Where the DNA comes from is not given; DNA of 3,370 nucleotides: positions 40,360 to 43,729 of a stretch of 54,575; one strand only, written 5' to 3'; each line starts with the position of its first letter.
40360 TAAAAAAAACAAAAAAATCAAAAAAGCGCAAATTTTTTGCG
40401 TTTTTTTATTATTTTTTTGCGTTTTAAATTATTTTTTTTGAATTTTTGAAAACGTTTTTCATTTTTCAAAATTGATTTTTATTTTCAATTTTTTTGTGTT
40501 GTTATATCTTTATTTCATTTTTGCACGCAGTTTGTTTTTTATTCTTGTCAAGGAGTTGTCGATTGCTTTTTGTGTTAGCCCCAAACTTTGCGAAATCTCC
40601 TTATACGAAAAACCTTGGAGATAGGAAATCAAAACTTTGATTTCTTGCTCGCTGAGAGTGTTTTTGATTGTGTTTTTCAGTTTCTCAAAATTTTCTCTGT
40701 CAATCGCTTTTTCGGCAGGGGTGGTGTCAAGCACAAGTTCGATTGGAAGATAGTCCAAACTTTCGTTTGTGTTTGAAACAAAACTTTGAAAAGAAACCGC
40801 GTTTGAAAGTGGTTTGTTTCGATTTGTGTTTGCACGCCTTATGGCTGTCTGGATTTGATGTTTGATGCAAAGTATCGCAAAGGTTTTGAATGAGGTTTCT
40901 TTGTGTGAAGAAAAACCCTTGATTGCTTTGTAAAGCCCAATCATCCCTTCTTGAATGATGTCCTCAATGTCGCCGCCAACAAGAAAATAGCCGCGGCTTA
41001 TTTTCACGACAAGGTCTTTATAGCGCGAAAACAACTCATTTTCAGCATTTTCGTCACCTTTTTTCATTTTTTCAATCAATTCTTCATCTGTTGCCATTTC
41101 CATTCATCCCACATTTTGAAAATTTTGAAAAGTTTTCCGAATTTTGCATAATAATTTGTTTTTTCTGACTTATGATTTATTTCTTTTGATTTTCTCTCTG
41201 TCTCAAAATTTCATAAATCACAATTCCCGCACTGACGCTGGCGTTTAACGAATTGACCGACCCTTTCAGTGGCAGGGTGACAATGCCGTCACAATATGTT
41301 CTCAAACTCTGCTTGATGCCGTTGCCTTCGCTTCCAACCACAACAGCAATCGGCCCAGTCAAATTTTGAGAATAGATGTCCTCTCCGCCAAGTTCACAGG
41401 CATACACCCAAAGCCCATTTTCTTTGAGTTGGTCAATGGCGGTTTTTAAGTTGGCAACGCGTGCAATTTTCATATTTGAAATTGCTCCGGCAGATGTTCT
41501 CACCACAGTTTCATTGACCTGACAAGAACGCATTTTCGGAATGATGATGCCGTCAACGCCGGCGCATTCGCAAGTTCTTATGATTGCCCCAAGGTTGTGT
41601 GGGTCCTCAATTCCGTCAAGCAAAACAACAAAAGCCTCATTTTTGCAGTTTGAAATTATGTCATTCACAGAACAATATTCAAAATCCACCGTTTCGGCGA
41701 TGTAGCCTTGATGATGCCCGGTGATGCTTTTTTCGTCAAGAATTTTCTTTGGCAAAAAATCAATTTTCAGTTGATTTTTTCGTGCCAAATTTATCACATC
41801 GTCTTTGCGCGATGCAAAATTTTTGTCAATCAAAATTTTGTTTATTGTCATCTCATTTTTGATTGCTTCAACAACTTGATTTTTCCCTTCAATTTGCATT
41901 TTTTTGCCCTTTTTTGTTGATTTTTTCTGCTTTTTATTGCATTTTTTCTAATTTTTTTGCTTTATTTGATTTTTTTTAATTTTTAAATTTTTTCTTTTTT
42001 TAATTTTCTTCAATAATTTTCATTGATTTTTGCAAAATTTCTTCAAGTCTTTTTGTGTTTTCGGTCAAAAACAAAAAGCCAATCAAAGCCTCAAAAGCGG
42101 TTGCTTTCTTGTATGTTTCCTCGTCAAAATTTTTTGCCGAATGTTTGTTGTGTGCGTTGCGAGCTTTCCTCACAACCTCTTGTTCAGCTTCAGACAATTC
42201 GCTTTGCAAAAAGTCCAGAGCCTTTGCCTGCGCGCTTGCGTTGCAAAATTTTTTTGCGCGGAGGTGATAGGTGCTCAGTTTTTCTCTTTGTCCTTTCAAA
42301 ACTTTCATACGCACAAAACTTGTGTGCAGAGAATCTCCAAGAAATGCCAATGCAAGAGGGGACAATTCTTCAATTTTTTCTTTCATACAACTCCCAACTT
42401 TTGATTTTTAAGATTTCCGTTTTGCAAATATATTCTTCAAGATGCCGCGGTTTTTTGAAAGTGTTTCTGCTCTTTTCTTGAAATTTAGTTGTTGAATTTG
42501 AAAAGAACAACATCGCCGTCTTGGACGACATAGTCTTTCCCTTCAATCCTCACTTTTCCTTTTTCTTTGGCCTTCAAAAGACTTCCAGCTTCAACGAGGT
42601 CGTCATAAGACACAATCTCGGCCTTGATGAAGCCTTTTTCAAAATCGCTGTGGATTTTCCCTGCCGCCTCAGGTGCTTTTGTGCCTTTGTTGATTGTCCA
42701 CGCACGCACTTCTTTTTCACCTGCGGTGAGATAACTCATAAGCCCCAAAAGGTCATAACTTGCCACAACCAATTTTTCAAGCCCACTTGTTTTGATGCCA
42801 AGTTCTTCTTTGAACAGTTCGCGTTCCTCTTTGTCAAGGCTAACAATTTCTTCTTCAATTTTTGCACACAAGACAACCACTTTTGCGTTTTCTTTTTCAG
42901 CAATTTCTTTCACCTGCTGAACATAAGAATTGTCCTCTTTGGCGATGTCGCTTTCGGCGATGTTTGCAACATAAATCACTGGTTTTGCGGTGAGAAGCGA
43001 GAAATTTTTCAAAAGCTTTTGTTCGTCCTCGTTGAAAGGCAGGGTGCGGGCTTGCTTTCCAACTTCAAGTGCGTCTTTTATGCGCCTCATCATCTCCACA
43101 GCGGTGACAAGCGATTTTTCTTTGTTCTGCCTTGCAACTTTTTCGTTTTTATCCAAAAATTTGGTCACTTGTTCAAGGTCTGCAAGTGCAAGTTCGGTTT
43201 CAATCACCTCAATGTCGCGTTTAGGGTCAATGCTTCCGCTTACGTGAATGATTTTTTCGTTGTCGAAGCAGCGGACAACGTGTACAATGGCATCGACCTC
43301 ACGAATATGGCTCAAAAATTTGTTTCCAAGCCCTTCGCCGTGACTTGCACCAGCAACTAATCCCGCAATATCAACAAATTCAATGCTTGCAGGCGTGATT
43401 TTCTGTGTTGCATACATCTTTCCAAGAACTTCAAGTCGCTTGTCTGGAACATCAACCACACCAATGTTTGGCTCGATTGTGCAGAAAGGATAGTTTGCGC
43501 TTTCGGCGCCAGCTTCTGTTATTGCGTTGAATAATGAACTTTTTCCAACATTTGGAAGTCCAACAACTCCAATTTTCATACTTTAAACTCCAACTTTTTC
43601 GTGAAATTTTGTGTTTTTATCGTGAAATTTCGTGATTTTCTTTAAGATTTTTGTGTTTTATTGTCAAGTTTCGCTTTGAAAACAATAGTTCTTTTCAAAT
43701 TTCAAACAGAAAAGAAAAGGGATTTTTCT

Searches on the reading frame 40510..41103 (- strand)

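Call 96: search_protein_families(library=pfam, proteins=[window:40510-41103:-], max_evalue=0.00001)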
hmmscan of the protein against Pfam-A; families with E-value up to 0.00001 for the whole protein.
window:40510-41103:- (197 aa): 4 families
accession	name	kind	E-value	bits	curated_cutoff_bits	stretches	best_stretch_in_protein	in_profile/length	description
PF04542.20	Sigma70_r2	-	4.8e-16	58.8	24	1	24-92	1-69/71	Sigma-70 region 2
PF00196.25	GerE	-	4.9e-08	32.9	23.5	1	149-195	2-48/57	Bacterial regulatory proteins, luxR family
PF08281.18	Sigma70_r4_2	-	9e-08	32.1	25.7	1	148-192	9-54/54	Sigma-70, region 4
PF07638.17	Sigma70_ECF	-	2.9e-07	31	21.1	0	135-196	122-183/185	ECF sigma factor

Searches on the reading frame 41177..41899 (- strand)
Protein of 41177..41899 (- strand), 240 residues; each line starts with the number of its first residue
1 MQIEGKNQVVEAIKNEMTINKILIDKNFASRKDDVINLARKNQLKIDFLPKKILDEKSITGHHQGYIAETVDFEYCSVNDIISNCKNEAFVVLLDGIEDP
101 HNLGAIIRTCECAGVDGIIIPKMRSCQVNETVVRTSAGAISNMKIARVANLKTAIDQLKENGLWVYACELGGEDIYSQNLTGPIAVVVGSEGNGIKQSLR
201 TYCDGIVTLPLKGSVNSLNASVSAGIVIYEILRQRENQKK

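Call 97: search_protein_families(library=pfam, proteins=[window:41177-41899:-], max_evalue=0.00001)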
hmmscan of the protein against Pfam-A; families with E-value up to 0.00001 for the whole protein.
window:41177-41899:- (240 aa): 2 families
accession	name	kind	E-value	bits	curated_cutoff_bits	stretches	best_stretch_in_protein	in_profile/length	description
PF00588.24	SpoU_methylase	-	1.8e-43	148.5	29.7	1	90-229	2-142/142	SpoU rRNA Methylase family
PF08032.17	SpoU_sub_bind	-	3.1e-13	50.3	22.8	1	3-75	2-75/76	RNA 2'-O ribose methyltransferase substrate binding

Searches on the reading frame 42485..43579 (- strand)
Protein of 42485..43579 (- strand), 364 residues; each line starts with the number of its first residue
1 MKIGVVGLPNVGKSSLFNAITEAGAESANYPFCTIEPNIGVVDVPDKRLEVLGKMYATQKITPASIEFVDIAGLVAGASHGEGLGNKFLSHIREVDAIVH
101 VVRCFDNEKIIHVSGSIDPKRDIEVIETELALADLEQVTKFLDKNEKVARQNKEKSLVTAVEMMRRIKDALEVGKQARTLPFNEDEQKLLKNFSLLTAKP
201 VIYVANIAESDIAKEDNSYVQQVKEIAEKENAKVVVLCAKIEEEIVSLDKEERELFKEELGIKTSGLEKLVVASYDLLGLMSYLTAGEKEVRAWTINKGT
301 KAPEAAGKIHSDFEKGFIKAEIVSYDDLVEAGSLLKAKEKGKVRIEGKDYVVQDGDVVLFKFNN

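Call 97: search_protein_families(library=pfam, proteins=[window:42485-43579:-], max_evalue=0.00001)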
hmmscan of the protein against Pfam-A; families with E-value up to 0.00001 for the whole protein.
window:42485-43579:- (364 aa): 3 families
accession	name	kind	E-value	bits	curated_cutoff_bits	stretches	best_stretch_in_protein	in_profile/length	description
PF06071.19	YchF-GTPase_C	-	3.5e-40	136.4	27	1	280-363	1-84/84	Protein of unknown function (DUF933)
PF01926.29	MMR_HSR1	-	6.3e-24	84.7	21.9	1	2-108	1-87/113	50S ribosome-binding GTPase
PF02421.24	FeoB_N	-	8.9e-10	38.7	27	1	2-52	2-52/156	Ferrous iron transport protein B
